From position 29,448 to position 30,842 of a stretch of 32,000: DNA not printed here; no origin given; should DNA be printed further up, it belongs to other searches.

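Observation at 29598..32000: B12-binding radical SAM enzyme translationally coupled (ATGA) to a type III polyketide synthase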

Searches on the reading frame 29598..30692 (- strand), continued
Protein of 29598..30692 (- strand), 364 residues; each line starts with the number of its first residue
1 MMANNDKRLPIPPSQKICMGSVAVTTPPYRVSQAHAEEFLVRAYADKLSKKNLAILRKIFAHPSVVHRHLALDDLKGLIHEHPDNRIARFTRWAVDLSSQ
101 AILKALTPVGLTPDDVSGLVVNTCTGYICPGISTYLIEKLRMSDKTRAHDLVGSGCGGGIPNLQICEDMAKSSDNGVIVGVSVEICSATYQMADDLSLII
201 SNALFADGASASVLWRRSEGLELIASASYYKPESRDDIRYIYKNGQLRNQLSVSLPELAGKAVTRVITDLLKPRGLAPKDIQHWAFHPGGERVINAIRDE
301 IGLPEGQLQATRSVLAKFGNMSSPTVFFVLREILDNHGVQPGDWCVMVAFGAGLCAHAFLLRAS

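Call 50: list_cluster_members(proteins=[window:29598-30692:-, P0121, P0062, P0181])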
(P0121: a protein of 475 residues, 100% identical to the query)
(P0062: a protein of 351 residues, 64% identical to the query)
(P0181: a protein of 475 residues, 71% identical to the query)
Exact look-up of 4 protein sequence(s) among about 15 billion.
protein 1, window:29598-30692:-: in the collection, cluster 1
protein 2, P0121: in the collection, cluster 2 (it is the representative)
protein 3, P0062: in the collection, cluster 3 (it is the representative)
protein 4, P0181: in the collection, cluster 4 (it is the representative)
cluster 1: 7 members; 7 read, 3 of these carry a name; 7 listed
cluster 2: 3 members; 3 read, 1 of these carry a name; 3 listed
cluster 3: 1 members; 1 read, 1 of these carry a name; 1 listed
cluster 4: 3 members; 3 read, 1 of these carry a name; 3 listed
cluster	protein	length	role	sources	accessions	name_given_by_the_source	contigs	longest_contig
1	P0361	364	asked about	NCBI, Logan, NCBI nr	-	-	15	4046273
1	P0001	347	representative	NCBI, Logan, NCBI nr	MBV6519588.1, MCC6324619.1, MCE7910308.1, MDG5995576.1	MAG: type III polyketide synthase [Candidatus Brocadia sp.] | 1,3,6,8-tetrahydroxynaphthalene synthase [Candidatus Brocadia fulgida]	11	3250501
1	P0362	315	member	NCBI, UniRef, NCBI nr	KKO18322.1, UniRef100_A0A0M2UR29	MAG: hypothetical protein BROFUL_02979 [Candidatus Brocadia fulgida] | Naringenin-chalcone synthase n=1 Tax=Candidatus Brocadia fulgida TaxID=380242 ...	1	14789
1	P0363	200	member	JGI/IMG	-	Predicted naringenin-chalcone synthase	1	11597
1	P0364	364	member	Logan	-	-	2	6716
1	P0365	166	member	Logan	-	-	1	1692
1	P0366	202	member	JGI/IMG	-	-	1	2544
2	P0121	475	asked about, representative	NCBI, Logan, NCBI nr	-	-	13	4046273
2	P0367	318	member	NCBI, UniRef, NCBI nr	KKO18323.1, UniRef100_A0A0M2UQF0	MAG: hypothetical protein BROFUL_02980 [Candidatus Brocadia fulgida] | Radical SAM core domain-containing protein n=1 Tax=Candidatus Brocadia fulgida ...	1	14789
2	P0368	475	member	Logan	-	-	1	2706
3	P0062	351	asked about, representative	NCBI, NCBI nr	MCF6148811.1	MAG: type III polyketide synthase [Candidatus Kuenenia sp.] | type III polyketide synthase [Candidatus Kuenenia hertensis]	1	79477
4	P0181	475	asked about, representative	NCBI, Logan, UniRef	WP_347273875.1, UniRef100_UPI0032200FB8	cobalamin-dependent protein [Candidatus Kuenenia sp.] | B12-binding domain-containing radical SAM protein n=1 Tax=Candidatus Kuenenia sp. ...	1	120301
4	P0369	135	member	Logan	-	-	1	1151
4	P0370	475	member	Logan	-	-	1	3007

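Call 52: predict_structure(alignment_id=A1)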
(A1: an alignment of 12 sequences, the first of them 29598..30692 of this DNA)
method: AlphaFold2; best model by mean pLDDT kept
length: 364 residues; sequences in the alignment: 12
mean_pLDDT: 82.0   pTM: 0.86
mean pLDDT of the five models: 82.0, 80.5, 79.0, 78.2, 77.1
residues with pLDDT >= 90: 154; 70-90: 137; 50-70: 57; < 50: 16
segments of 3 or more residues with pLDDT < 50: 1-13
pLDDT, mean of each block of 10 residues (from residue 1): 35 71 91 87 85 79 80 75 81 93 96 95 66 92 91 61 88 84 74 60 70 90 92 71 56 81 94 96 87 91 92 89 87 91 93 83 93
secondary structure, 60 per line:
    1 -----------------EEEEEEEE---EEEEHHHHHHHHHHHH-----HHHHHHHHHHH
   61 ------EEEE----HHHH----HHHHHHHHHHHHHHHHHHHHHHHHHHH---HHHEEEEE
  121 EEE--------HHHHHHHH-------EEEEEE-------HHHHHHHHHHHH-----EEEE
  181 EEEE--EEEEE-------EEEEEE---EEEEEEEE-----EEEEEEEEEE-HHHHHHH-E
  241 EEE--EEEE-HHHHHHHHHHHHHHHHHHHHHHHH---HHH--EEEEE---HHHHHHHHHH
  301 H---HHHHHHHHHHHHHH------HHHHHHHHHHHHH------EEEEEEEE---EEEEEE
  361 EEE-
elements in order: E18-25 E29-32 H33-44 H50-60 E67-70 H75-78 H83-109 E116-123 H132-139 E147-152 H160-171 E177-184 E187-191 E199-204 E208-215 E221-230 H232-238 E240-243 E246-249 H251-274 E283-287 H291-301 H305-318 H325-337 E344-351 E355-363

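Call 55: fold_search(model_id=the predicted structure, library=pdb)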
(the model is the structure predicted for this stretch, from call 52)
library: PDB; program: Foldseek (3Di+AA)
matches with E <= 10: 1277; with E <= 0.001: 998
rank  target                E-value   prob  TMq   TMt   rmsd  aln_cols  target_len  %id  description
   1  4jao_A                3.0e-30  1.00  0.83  0.86   4.3       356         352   29  Crystal Structure of Mycobacterium tuberculosis PKS11 Reveals Intermediates in the Synthesis of Methyl-branched Alkylp (released 2013-04-24)
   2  4jat_A                3.4e-30  1.00  0.82  0.85   4.3       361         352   28  Crystal Structure of Mycobacterium tuberculosis PKS11 Reveals Intermediates in the Synthesis of Methyl-branched Alkylp (released 2013-04-24)
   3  4jap_A                3.5e-29  1.00  0.83  0.86   4.3       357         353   29  Crystal Structure of Mycobacterium tuberculosis PKS11 Reveals Intermediates in the Synthesis of Methyl-branched Alkylp (released 2013-04-24)
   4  6j1n_A                3.8e-29  1.00  0.83  0.79   4.5       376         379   22  Anisodus acutangulus type III polyketide sythase AaPKS2 in complex with 4-carboxy-3-oxobutanoyl-CoA (released 2019-09-11)
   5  3oit_A                3.8e-29  1.00  0.79  0.79   4.9       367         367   26  Crystal structure of curcuminoid synthase CUS from Oryza sativa (released 2010-10-20)
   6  8yst_B                7.2e-29  1.00  0.83  0.81   4.0       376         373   25  Structure of CylI in complex with beta-ketoacyl-SNAC substrate (released 2025-02-26)
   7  9c3w_A                8.2e-29  1.00  0.80  0.77   4.7       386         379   24  Crystal structure of biphenyl synthase from Malus domestica complexed with diketide-CoA mimetics (released 2025-05-14)
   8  8ysp_A                8.7e-29  1.00  0.82  0.81   4.4       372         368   24  Crystal structure of a cyanobacteria type III polyketide synthase CylI (released 2025-02-26)
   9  9wbe_B                9.9e-29  1.00  0.83  0.77   4.6       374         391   24  Crystal structure of the CHS-CHIL complex (released 2026-03-04)
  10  3oit_B                1.3e-28  1.00  0.80  0.78   4.9       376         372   26  Crystal structure of curcuminoid synthase CUS from Oryza sativa (released 2010-10-20)
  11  5w8q_B                1.9e-28  1.00  0.82  0.79   4.6       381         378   23  Crystal structure of biphenyl synthase from Malus domestica (released 2017-12-13)
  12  5wx5_A                1.9e-28  1.00  0.79  0.74   5.1       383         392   21  Alkylquinolone synthase Y215V mutant from Evodia rutaecarpa (released 2017-04-26)
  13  5w8q_A                2.3e-28  1.00  0.82  0.79   4.5       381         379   23  Crystal structure of biphenyl synthase from Malus domestica (released 2017-12-13)
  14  5wx4_A                2.3e-28  1.00  0.81  0.76   4.7       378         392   21  Alkylquinolone synthase from Evodia rutaecarpa (released 2017-04-26)
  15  3ale_A                2.8e-28  1.00  0.80  0.79   4.6       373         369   25  A type III polyketide synthase that produces diarylheptanoid (released 2010-11-03)
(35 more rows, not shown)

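Call 61: predict_structure(alignment_id=A3)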
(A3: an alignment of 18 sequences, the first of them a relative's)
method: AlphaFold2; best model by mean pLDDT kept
length: 475 residues; sequences in the alignment: 18
mean_pLDDT: 82.7   pTM: 0.84
mean pLDDT of the five models: 82.7, 79.3, 76.1, 74.7, 72.5
residues with pLDDT >= 90: 215; 70-90: 174; 50-70: 57; < 50: 29
segments of 3 or more residues with pLDDT < 50: 167-171, 198-219
pLDDT, mean of each block of 10 residues (from residue 1): 93 69 90 95 91 97 85 72 88 96 84 93 85 93 90 93 59 72 81 58 36 34 79 86 72 83 93 86 94 92 91 87 97 93 93 97 91 86 90 89 89 94 89 65 61 70 78 65
secondary structure, 60 per line:
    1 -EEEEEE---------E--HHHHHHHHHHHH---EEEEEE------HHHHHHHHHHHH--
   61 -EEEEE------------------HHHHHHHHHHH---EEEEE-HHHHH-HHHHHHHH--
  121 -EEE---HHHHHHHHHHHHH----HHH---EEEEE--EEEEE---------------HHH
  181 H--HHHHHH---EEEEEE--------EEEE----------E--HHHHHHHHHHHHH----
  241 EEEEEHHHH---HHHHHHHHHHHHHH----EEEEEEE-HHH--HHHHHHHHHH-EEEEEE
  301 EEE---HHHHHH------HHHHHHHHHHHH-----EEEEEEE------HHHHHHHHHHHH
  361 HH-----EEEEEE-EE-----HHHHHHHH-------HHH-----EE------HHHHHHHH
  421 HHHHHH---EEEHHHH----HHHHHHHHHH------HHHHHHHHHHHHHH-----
elements in order: E2-7 H20-31 E35-40 H47-58 E62-66 H85-95 E99-103 H105-109 H111-118 E122-124 H128-140 E151-155 E158-162 H178-181 H184-189 E193-198 E207-210 H224-236 E241-245 H246-249 H253-266 E271-277 H284-293 E295-303 H307-312 H319-330 E336-342 H349-362 E368-373 H382-389 H413-426 E430-432 H433-436 H441-450 H457-470

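Call 63: fold_search(model_id=the predicted structure, library=pdb)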
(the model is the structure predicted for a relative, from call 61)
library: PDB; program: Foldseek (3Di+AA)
matches with E <= 10: 1793; with E <= 0.001: 78
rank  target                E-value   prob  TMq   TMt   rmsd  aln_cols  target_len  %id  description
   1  6wte_B                9.0e-28  1.00  0.80  0.72   5.3       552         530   24  Structure of radical S-adenosylmethionine methyltransferase, TsrM, from Kitasatospora setae with cobalamin and [4Fe-4S (released 2020-12-23)
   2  6wte_A                1.9e-27  1.00  0.78  0.66   6.5       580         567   23  Structure of radical S-adenosylmethionine methyltransferase, TsrM, from Kitasatospora setae with cobalamin and [4Fe-4S (released 2020-12-23)
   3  6wtf_A                4.1e-27  1.00  0.80  0.71   5.3       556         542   22  Structure of radical S-adenosylmethionine methyltransferase, TsrM, from Kitasatospora setae with tryptophan substrate  (released 2020-12-23)
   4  6wtf_B                7.4e-27  1.00  0.79  0.70   5.3       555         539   22  Structure of radical S-adenosylmethionine methyltransferase, TsrM, from Kitasatospora setae with tryptophan substrate  (released 2020-12-23)
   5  9ccb                  7.8e-17  1.00  0.61  0.69   8.0       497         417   18  X-ray crystal structure of methyl-coenzyme M reductase glutamine methylase (MgmA) from Methanothermobacter marburgensis  (released 2025-01-01)
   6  5ul4                  8.8e-17  1.00  0.63  0.43  10.5       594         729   16  Structure of Cobalamin-dependent S-adenosylmethionine radical enzyme OxsB with aqua-cobalamin and S-adenosylmethionine b (released 2017-04-19)
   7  6fd2_A                9.9e-17  1.00  0.65  0.67   8.5       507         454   16  Radical SAM 1,2-diol dehydratase AprD4 in complex with its substrate paromamine (released 2018-01-17)
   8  6fd2_B                9.9e-17  1.00  0.63  0.66   9.0       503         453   16  Radical SAM 1,2-diol dehydratase AprD4 in complex with its substrate paromamine (released 2018-01-17)
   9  5ul3                  1.9e-16  1.00  0.66  0.45  10.3       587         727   16  Structure of Cobalamin-dependent S-adenosylmethionine radical enzyme OxsB with aqua-cobalamin bound (released 2017-04-19)
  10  5ul2                  4.7e-16  1.00  0.67  0.45  10.3       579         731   16  Structure of Apo, SeMet-labeled Cobalamin-dependent S-adenosylmethionine radical enzyme OxsB (released 2017-04-19)
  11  9n1d                  7.2e-16  1.00  0.65  0.51   8.1       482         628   14  Crystal structure of CysS from Corallococcus sp. CA054B with 5'-deoxyadenosine and methionine bound (released 2026-01-28)
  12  9n1c                  4.0e-14  1.00  0.64  0.50   8.1       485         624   14  Crystal structure of CysS from Corallococcus sp. CA054B with 5'-deoxyadenosine, methionine, and pantetheinylated 3-ethox (released 2026-01-28)
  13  7mjy_A                3.3e-12  1.00  0.56  0.59   6.1       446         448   14  MiaB in the complex with s-adenosyl-L-homocysteine and RNA (released 2021-09-15)
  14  7mjz                  3.3e-12  1.00  0.56  0.59   6.6       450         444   15  The structure of MiaB with pentasulfide bridge (released 2021-09-15)
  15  7mjv_A                4.7e-12  1.00  0.56  0.59   6.3       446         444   15  MiaB in the complex with s-adenosylmethionine and RNA (released 2021-09-15)
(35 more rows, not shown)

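Call 68: search_protein_representatives(protein=P0121)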
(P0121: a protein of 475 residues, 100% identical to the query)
Query: 475 residues. Proteins with E-value up to 0.001 (for the whole library): 27960; up to 1e-10: 11008; up to 1e-30: 686. The best 150 are listed.
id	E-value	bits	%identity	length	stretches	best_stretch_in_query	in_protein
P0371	2.8e-190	649.4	60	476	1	1-474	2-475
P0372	1.1e-139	482.6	47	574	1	2-475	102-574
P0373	2.4e-139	481.4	49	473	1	1-472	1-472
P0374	6.2e-136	470.2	49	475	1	1-473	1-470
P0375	3.0e-134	464.7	55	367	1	109-475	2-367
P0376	2.2e-128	445.3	44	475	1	1-471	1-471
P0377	4.1e-116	404.8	60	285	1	192-475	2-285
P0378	8.6e-109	380.7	50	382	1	17-374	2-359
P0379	3.4e-106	372.1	42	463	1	1-474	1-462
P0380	5.6e-106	371.4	56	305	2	325-473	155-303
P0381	1.2e-104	367.0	41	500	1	2-470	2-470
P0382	1.3e-104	366.9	40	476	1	3-466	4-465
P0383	2.0e-104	366.3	41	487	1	4-467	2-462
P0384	2.8e-101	355.9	40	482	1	1-470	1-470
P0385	4.6e-100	351.9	46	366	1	110-466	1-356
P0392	7.5e-95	334.7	38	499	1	1-464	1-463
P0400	2.3e-89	316.6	36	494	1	1-467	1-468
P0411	2.6e-80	286.7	35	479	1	1-466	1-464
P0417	8.1e-79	281.8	34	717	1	3-473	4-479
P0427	3.8e-75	269.7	31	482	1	1-472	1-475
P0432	4.9e-74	266.1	33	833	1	1-475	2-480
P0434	3.0e-72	260.2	36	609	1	3-420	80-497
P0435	1.2e-71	258.2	34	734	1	1-472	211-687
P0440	1.6e-70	254.4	33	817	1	1-473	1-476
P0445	1.1e-69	251.7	33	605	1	1-469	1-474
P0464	1.4e-66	241.5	31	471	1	3-466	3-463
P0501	1.5e-61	224.9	33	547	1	15-422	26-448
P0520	6.4e-60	219.5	33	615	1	1-413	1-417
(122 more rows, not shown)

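Call 69: search_protein_families(library=pfam, proteins=[P0432, P0440, P0417, P0435, P0372, P0445, P0434, P0520, P0501], max_evalue=0.001)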
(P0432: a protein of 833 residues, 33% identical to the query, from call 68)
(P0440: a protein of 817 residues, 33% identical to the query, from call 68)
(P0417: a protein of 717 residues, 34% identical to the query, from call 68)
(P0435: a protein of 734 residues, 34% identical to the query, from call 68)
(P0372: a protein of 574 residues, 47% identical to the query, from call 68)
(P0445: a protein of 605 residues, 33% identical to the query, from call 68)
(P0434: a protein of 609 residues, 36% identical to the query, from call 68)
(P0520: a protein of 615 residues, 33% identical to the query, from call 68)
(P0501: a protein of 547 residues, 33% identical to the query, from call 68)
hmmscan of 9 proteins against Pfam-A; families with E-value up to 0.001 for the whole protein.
P0432 (833 aa): 3 families
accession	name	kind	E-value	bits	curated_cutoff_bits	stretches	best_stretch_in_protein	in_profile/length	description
PF21926.2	FeeM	-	3.3e-43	147.6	27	1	548-703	2-158/158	N-acyl amino acid synthase FeeM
PF04055.27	Radical_SAM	-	1.2e-24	87.7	29.5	1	200-361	3-165/166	Radical SAM superfamily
PF02310.24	B12-binding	-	7e-13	48.9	32.1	1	20-137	14-120/121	B12 binding domain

P0440 (817 aa): 3 families
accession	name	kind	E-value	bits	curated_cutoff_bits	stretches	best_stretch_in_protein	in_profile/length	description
PF21926.2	FeeM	-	3.8e-43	147.4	27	1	591-751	1-158/158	N-acyl amino acid synthase FeeM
PF04055.27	Radical_SAM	-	8.9e-20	71.9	29.5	1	200-361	3-164/166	Radical SAM superfamily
PF02310.24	B12-binding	-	3.2e-11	43.5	32.1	1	17-136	12-120/121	B12 binding domain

P0417 (717 aa): 19 families
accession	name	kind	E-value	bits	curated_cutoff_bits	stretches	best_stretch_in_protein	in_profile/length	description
PF04055.27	Radical_SAM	-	3.1e-25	89.7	29.5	1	202-362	4-165/166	Radical SAM superfamily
PF13847.12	Methyltransf_31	-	2.1e-23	83.1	27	1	539-648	2-113/145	Methyltransferase domain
PF08241.18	Methyltransf_11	-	9.3e-23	81.1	21.2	1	545-644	1-95/95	Methyltransferase domain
PF01209.24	Ubie_methyltran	-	5.7e-21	75.4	20.1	1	531-692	38-208/233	ubiE/COQ5 methyltransferase family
PF13649.12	Methyltransf_25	-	3.1e-19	69.9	27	1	544-640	1-97/97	Methyltransferase domain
PF08242.18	Methyltransf_12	-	2e-14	54.5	30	1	545-641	1-97/98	Methyltransferase domain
PF13489.12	Methyltransf_23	-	5.6e-13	49.4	27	1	538-652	20-124/164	Methyltransferase domain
PF05175.20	MTS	-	2.1e-09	37.7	23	1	533-640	24-134/170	Methyltransferase small domain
PF02310.24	B12-binding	-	5.9e-08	33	32.1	1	18-134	12-117/121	B12 binding domain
PF06325.19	PrmA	-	9.2e-08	32.4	22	1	538-649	159-263/296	Ribosomal protein L11 methyltransferase (PrmA)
PF07021.18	MetW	-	1.9e-06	28.1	21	1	527-637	2-103/193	Methionine biosynthesis protein MetW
PF05148.21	Methyltransf_8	-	2.8e-06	27.8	27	1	522-647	54-159/219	Hypothetical methyltransferase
PF12847.13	Methyltransf_18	-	3.4e-06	27.6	27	1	528-616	4-89/151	Methyltransferase domain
PF03141.22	Methyltransf_29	-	2.3e-05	23.6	23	1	528-643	104-216/506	Putative S-adenosyl-L-methionine-dependent methyltransferase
PF08003.17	Methyltransf_9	-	4.9e-05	22.9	23.8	1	528-648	103-221/315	Protein of unknown function (DUF1698)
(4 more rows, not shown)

P0435 (734 aa): 2 families
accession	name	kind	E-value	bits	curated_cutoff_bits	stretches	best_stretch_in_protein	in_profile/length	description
PF04055.27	Radical_SAM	-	3.4e-21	76.6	29.5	1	410-570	3-164/166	Radical SAM superfamily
PF02310.24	B12-binding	-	3.4e-17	62.8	32.1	1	228-346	13-120/121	B12 binding domain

P0372 (574 aa): 2 families
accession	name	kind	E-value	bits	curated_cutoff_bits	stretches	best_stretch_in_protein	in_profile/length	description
PF04055.27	Radical_SAM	-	1.1e-20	74.9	29.5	1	298-458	4-166/166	Radical SAM superfamily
PF02310.24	B12-binding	-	2.1e-19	70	32.1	1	111-235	6-120/121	B12 binding domain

P0445 (605 aa): 2 families
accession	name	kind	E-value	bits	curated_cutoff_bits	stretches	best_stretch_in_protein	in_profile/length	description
PF04055.27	Radical_SAM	-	6e-22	79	29.5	1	202-359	5-163/166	Radical SAM superfamily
PF02310.24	B12-binding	-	3.9e-13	49.7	32.1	1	17-136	12-120/121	B12 binding domain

P0434 (609 aa): 2 families
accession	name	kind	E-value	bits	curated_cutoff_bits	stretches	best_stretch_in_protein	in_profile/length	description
PF02310.24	B12-binding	-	2.9e-14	53.4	32.1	1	94-214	12-121/121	B12 binding domain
PF04055.27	Radical_SAM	-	3.1e-14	53.9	29.5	1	277-435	4-164/166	Radical SAM superfamily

P0520 (615 aa): 4 families
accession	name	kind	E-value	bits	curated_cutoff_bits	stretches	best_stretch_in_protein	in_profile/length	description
PF02310.24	B12-binding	-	2.4e-20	73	32.1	1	11-135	6-120/121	B12 binding domain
PF04055.27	Radical_SAM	-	7.8e-20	72.1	29.5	1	203-361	4-164/166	Radical SAM superfamily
PF08534.16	Redoxin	-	3.1e-08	34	26.6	1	469-597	3-134/148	Redoxin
PF00578.27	AhpC-TSA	-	2.4e-06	27.9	26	1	468-593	1-123/124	AhpC/TSA family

P0501 (547 aa): 2 families
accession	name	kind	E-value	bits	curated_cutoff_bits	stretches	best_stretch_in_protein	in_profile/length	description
PF04055.27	Radical_SAM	-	3.4e-20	73.3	29.5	1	223-386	3-166/166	Radical SAM superfamily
PF02310.24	B12-binding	-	3e-13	50.1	32.1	1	28-145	12-118/121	B12 binding domain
